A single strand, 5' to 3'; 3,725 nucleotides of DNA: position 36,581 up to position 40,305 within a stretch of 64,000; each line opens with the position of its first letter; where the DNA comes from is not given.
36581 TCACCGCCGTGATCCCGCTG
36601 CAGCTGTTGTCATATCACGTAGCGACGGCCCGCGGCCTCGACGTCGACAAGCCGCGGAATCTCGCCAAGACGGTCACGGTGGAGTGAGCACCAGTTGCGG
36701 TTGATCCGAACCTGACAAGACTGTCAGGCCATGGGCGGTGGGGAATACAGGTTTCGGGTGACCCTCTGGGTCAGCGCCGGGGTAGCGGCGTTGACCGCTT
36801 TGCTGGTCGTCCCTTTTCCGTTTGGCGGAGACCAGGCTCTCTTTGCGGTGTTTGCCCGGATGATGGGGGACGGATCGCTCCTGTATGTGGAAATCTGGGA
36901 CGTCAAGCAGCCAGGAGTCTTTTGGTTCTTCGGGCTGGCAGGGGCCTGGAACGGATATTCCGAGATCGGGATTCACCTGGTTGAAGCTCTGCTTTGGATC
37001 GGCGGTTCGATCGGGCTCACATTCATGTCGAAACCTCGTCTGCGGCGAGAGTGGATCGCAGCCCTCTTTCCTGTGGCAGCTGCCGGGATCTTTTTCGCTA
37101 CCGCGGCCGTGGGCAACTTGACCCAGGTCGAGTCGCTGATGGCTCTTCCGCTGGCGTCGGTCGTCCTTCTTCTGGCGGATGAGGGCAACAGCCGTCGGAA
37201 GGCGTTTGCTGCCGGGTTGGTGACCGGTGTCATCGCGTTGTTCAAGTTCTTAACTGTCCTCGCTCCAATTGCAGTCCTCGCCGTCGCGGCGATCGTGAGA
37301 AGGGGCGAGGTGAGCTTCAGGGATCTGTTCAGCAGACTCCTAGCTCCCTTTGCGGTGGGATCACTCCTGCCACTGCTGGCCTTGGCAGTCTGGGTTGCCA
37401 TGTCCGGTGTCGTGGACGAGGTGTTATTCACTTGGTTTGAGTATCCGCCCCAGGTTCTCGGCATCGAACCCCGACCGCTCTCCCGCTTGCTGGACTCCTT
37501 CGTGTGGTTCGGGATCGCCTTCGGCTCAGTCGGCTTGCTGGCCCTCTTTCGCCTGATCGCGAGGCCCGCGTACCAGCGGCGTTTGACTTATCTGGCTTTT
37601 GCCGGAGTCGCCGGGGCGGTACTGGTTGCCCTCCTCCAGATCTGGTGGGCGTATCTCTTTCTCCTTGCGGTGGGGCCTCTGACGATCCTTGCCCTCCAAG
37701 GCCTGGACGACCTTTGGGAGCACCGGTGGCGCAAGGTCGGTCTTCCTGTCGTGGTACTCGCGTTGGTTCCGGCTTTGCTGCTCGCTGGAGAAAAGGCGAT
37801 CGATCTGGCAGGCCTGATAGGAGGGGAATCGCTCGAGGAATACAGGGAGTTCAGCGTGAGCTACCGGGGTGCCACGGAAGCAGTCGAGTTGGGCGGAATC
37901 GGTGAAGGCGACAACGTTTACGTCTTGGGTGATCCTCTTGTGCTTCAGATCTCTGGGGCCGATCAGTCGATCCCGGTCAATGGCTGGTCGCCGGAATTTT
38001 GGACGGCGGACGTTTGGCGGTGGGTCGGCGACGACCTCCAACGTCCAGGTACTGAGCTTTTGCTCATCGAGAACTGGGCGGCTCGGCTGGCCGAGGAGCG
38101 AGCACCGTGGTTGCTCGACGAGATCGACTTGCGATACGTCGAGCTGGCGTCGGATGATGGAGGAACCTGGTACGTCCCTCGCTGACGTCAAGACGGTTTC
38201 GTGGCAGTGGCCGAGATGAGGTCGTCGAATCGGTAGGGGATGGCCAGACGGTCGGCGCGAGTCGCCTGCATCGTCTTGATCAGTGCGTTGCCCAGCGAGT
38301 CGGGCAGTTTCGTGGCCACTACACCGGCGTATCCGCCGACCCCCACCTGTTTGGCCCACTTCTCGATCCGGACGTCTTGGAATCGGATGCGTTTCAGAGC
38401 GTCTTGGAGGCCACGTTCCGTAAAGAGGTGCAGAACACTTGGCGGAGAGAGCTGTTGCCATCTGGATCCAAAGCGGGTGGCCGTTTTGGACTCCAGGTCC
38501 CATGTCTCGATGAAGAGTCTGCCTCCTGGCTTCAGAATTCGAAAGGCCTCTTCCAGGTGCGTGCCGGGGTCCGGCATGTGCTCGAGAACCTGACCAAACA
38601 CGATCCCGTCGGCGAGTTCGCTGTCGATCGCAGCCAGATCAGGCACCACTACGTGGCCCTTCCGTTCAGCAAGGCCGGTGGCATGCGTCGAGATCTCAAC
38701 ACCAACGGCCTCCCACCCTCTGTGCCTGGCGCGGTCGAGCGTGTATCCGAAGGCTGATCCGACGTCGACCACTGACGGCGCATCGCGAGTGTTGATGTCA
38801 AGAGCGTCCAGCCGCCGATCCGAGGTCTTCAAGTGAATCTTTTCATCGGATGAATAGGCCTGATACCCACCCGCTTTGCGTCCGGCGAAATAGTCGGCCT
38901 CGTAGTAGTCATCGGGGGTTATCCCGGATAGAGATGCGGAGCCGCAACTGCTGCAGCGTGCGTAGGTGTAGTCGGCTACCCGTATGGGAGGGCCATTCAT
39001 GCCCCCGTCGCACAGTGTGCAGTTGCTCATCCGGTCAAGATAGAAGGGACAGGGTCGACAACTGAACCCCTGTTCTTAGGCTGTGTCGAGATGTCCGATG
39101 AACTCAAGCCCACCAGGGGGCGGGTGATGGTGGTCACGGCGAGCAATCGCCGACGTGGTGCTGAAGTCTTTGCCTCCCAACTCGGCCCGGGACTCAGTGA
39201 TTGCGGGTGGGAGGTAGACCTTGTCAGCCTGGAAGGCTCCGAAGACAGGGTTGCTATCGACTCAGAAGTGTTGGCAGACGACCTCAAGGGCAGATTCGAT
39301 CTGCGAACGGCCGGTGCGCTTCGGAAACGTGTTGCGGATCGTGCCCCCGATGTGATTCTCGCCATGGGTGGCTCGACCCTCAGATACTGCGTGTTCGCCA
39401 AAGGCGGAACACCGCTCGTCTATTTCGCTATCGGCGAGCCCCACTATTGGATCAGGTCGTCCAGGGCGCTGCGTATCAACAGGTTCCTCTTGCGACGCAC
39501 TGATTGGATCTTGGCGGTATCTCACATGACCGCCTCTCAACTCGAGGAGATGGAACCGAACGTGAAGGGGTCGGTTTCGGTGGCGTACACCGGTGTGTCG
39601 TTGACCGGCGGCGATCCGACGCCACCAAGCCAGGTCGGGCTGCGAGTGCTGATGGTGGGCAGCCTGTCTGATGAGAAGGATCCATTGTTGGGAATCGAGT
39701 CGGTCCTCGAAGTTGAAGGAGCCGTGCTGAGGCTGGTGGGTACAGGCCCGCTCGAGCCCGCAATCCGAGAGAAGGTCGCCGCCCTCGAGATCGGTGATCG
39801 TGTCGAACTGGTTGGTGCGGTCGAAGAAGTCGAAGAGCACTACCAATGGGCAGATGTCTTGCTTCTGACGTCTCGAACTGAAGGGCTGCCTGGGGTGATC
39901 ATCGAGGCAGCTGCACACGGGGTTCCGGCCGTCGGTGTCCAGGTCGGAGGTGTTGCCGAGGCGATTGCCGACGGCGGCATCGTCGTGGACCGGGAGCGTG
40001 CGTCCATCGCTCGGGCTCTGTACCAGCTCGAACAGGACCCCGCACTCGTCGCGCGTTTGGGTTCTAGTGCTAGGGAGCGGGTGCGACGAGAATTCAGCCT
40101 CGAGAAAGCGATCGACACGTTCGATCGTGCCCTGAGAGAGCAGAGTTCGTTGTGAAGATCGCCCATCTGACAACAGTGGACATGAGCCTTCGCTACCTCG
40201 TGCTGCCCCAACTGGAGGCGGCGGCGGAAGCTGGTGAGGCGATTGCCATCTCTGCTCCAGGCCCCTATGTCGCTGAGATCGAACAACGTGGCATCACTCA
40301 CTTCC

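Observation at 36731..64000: Large Wzx/Wzy-type surface-glycan locus next to an SLH-anchored protein, candidate cell-wall polymer or surface-protein glycosylation system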

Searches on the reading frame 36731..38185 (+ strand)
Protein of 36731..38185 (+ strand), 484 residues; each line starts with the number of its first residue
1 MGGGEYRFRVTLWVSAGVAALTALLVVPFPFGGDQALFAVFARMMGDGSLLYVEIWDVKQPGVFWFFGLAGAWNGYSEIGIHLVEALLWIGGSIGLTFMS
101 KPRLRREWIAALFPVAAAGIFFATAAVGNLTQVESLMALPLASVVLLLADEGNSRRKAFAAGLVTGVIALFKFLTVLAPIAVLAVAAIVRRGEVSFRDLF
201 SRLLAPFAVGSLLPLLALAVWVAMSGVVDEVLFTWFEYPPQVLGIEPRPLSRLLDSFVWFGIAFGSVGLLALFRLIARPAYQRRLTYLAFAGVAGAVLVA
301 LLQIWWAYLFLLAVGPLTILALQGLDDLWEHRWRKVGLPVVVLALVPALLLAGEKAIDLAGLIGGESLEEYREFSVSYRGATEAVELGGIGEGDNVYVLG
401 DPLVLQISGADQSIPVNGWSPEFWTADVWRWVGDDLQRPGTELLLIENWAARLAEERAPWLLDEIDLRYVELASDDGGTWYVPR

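Call 4: search_protein_families(library=pfam, proteins=[window:36731-38185:+], max_evalue=0.001)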
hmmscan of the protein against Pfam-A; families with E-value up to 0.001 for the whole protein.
window:36731-38185:+ (484 aa): 0 families

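Call 6: search_protein_families(library=pfam, proteins=[window:36731-38185:+], max_evalue=1)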
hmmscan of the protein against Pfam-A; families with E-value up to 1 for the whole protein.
window:36731-38185:+ (484 aa): 1 family
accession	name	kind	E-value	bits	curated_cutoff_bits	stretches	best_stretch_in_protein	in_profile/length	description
PF13231.12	PMT_2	-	0.0012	19.5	26.1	1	61-204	4-146/160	Dolichyl-phosphate-mannose-protein mannosyltransferase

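Call 11: search_protein_families(library=ncbifam, proteins=[window:36731-38185:+], max_evalue=0.01)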
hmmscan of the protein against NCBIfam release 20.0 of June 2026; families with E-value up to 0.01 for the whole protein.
window:36731-38185:+ (484 aa): 0 families

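Call 14: find_encoding_contigs(protein=window:36731-38185:+, flank=10000, max_places=6)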
Protein window:36731-38185:+ (484 aa): 1 contig read that carries it; 1 place shown.
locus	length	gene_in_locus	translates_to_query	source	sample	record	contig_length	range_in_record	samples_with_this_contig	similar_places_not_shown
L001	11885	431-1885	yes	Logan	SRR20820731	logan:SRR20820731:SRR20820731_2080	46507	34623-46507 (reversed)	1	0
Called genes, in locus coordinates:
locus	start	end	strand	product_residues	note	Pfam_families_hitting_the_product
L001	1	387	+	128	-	?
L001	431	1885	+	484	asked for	-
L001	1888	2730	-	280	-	PF13489:Methyltransf_23, PF08241:Methyltransf_11, PF08242:Methyltransf_12, PF13649:Methyltransf_25 (weak), PF13847:Methyltransf_31 (weak)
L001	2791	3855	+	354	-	PF13439:Glyco_transf_4, PF13579:Glyco_trans_4_4, PF20706:GT4-conflict, PF00534:Glycos_transf_1, PF13692:Glyco_trans_1_4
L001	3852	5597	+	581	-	PF13477:Glyco_trans_4_2, PF13579:Glyco_trans_4_4, PF13439:Glyco_transf_4, PF20706:GT4-conflict, PF00534:Glycos_transf_1, PF13692:Glyco_trans_1_4, PF00583:Acetyltransf_1, PF13508:Acetyltransf_7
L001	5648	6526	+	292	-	PF00953:Glycos_transf_4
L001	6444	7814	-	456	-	-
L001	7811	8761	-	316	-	PF13527:Acetyltransf_9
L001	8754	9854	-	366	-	PF13439:Glyco_transf_4, PF13579:Glyco_trans_4_4, PF13477:Glyco_trans_4_2 (weak), PF00534:Glycos_transf_1, PF13692:Glyco_trans_1_4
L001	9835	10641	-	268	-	PF01073:3Beta_HSD, PF01370:Epimerase, PF02719:Polysacc_synt_2 (weak), PF04321:RmlD_sub_bind, PF16363:GDP_Man_Dehyd, PF07993:NAD_binding_4 (weak)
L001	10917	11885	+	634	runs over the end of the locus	PF13727:CoA_binding_3, PF01073:3Beta_HSD, PF01370:Epimerase, PF02719:Polysacc_synt_2, PF04321:RmlD_sub_bind, PF13460:NAD_binding_10, PF16363:GDP_Man_Dehyd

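Call 73: find_related_loci(query=window:36731-38185:+, collection=metagenome_contigs, flank=10000)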
Query window:36731-38185:+ (484 aa) in metagenome_contigs; peptide patterns used: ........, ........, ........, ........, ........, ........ (x = any residue, [..] = any of these).
53 stretches matched a pattern, but none encodes a relative of the query by tblastn (E <= 1e-3).

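Call 103: search_solved_structures(query=window:36731-38185:+, max_evalue=5)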
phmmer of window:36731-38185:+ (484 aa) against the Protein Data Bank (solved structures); distinct sequences matched with E-value up to 5: 3.
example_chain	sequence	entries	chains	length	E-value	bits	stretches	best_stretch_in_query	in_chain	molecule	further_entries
4gbd_A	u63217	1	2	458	0.4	12.9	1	338-448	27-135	Putative uncharacterized protein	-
4dyk_A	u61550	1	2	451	0.51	12.5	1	345-448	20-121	AMIDOHYDROLASE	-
8c0d_B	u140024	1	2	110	0.53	12.5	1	122-204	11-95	DDRGK domain-containing protein 1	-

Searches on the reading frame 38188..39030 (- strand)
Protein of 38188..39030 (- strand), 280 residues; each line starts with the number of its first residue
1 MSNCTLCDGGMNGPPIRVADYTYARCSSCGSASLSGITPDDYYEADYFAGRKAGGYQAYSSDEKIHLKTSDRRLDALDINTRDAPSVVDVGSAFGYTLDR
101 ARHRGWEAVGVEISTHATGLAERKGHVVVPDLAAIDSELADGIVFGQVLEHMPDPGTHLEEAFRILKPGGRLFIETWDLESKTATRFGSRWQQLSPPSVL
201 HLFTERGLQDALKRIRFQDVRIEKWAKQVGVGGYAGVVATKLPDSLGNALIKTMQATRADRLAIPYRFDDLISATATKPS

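Call 4: search_protein_families(library=pfam, proteins=[window:38188-39030:-], max_evalue=0.001)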
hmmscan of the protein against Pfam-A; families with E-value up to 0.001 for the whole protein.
window:38188-39030:- (280 aa): 5 families
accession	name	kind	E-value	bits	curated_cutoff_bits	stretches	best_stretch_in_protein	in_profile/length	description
PF13489.12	Methyltransf_23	-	4.8e-20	72.4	27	1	70-219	10-161/164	Methyltransferase domain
PF08241.18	Methyltransf_11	-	8.9e-12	45.9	21.2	1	88-174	1-95/95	Methyltransferase domain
PF08242.18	Methyltransf_12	-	6.7e-09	36.8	30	1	88-172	1-98/98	Methyltransferase domain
PF13649.12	Methyltransf_25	-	5.3e-07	30.7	27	1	87-170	1-97/97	Methyltransferase domain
PF13847.12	Methyltransf_31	-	5.6e-06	26.5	27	1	86-183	6-118/145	Methyltransferase domain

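Call 11: search_protein_families(library=ncbifam, proteins=[window:38188-39030:-], max_evalue=0.01)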
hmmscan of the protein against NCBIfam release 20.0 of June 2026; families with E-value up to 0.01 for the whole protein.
window:38188-39030:- (280 aa): 7 families
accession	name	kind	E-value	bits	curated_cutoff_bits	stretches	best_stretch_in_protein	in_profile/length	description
NF045667.1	MTase_DVU1556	equivalog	4.6e-11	42.6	155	1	71-183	12-128/213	DVU_1556 family methyltransferase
TIGR00452.1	TIGR00452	equivalog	1.3e-05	24.2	275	1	86-223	120-268/316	tRNA 5-methoxyuridine(34)/uridine 5-oxyacetic acid(34) synthase CmoB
NF041537.1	ArsM_AhpD_UU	exception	0.00019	20.3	510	1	137-177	143-183/345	arsenite methyltransferase/AhpD domain selenoprotein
NF011650.0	PRK15068.1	equivalog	0.00032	19.7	209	1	139-224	190-275/324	tRNA 5-methoxyuridine(34)/uridine 5-oxyacetic acid(34) synthase CmoB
TIGR01983.1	UbiG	equivalog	0.00038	19.8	102.95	1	86-178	52-155/228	bifunctional 2-polyprenyl-6-hydroxyphenol methylase/3-demethylubiquinol 3-O-methyltransferase UbiG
NF041536.1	ArsM_DUF2284_UU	exception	0.0011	17.4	575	1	138-175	144-181/459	arsenite methyltransferase/DUF2284 domain selenoprotein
NF008823.0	PRK11873.1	subfamily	0.0013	18.3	263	1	135-175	142-182/272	arsenite methyltransferase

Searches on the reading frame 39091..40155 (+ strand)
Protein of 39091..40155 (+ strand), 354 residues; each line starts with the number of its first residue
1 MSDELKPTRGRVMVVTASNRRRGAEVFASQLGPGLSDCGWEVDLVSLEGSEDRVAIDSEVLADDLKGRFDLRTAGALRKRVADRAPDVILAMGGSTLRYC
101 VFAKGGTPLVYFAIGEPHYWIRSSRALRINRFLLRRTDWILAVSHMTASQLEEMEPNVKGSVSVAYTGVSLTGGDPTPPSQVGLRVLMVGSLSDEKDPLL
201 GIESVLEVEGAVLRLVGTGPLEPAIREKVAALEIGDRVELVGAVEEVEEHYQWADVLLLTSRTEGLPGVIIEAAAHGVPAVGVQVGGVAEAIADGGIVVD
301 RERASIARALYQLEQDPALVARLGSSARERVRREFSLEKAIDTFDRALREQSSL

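Call 4: search_protein_families(library=pfam, proteins=[window:39091-40155:+], max_evalue=0.001)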
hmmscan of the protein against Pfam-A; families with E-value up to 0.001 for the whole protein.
window:39091-40155:+ (354 aa): 6 families
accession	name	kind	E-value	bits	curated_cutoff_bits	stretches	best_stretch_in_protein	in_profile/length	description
PF13692.12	Glyco_trans_1_4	-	2.9e-24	86.4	27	1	185-316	3-142/142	Glycosyl transferases group 1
PF00534.26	Glycos_transf_1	-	1.1e-22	80.8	26.4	1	186-330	18-172/172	Glycosyl transferases group 1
PF13439.12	Glyco_transf_4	-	1.2e-12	48.6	28.5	1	23-171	3-168/170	Glycosyltransferase Family 4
PF13579.12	Glyco_trans_4_4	-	1.6e-11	45.3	29.7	1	23-154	2-145/158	Glycosyl transferase 4-like domain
PF20706.3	GT4-conflict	-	3.5e-08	33.3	26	1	127-306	137-333/385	Family 4 Glycosyltransferase in conflict systems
PF13524.12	Glyco_trans_1_2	-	5e-05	23.7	25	1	246-343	39-141/144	Glycosyl transferase-like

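Call 11: search_protein_families(library=ncbifam, proteins=[window:39091-40155:+], max_evalue=0.01)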
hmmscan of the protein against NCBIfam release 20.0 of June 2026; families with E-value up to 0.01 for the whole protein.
window:39091-40155:+ (354 aa): 34 families (the best 25 are shown)
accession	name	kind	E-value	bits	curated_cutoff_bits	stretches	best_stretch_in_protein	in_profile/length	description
TIGR03088.1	stp2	hypoth_equivalog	1.6e-22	80.1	409.05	1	208-346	227-368/374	TIGR03088 family PEP-CTERM/XrtA system glycosyltransferase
NF041876.1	EPS_EpsE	equivalog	2.1e-22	79.9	400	1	221-340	261-385/389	exopolysaccharide biosynthesis GT4 family glycosyltransferase EpsE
TIGR03999.1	thiol_BshA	equivalog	7.3e-21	74.5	273.7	1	207-349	226-371/375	N-acetyl-alpha-D-glucosaminyl L-malate synthase BshA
NF011726.0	PRK15179.1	equivalog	6.5e-16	57.8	733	1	213-344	551-687/694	Vi polysaccharide biosynthesis protein TviE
NF038229.1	Glyco4_Geo_Pelo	equivalog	1.8e-15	56.8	400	1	71-346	41-331/338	GPMC system family 4 glycosyltransferase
NF050056.1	ProtGlycPglH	equivalog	1.1e-13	51.1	600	1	73-337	73-339/354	GalNAc-alpha-(1->4)-GalNAc-alpha-(1->3)-diNAcBac-PP-undecaprenol alpha-1,4-N-acetyl-D-galactosaminyltransferase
NF047684.1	TeichurnBiosyTuaC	equivalog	3e-13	49.5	550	1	186-341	222-379/391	teichuronic acid biosynthesis protein TuaC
TIGR04348.1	TIGR04348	equivalog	2.1e-11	43.4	300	1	149-339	105-299/310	selenoneine biosynthesis selenosugar synthase SenB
TIGR03449.1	mycothiol_MshA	equivalog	2.8e-11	43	462.5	1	229-348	277-400/406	D-inositol-3-phosphate glycosyltransferase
NF012034.0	PRK15490.1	equivalog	6.5e-11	41.3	813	1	213-299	432-520/578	Vi polysaccharide biosynthesis glycosyltransferase TviE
TIGR04005.1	wcaL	equivalog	1.6e-10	40.4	537.6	1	133-337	171-392/406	colanic acid biosynthesis glycosyltransferase WcaL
NF041139.1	TreT_Thcocales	equivalog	4.6e-10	38.8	775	1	244-344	304-405/412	trehalose synthase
TIGR04063.1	stp3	hypoth_equivalog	3.8e-09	35.9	442.05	1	210-346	244-390/397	TIGR04063 family PEP-CTERM/XrtA system glycosyltransferase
NF041010.1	glycosy_Agl16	equivalog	5.5e-09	35.3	575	1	127-329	124-330/352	glycosylation protein Agl16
TIGR02149.1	glgA_Coryne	subfamily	6.1e-09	35.5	302.4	1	244-339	274-378/391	glycogen synthase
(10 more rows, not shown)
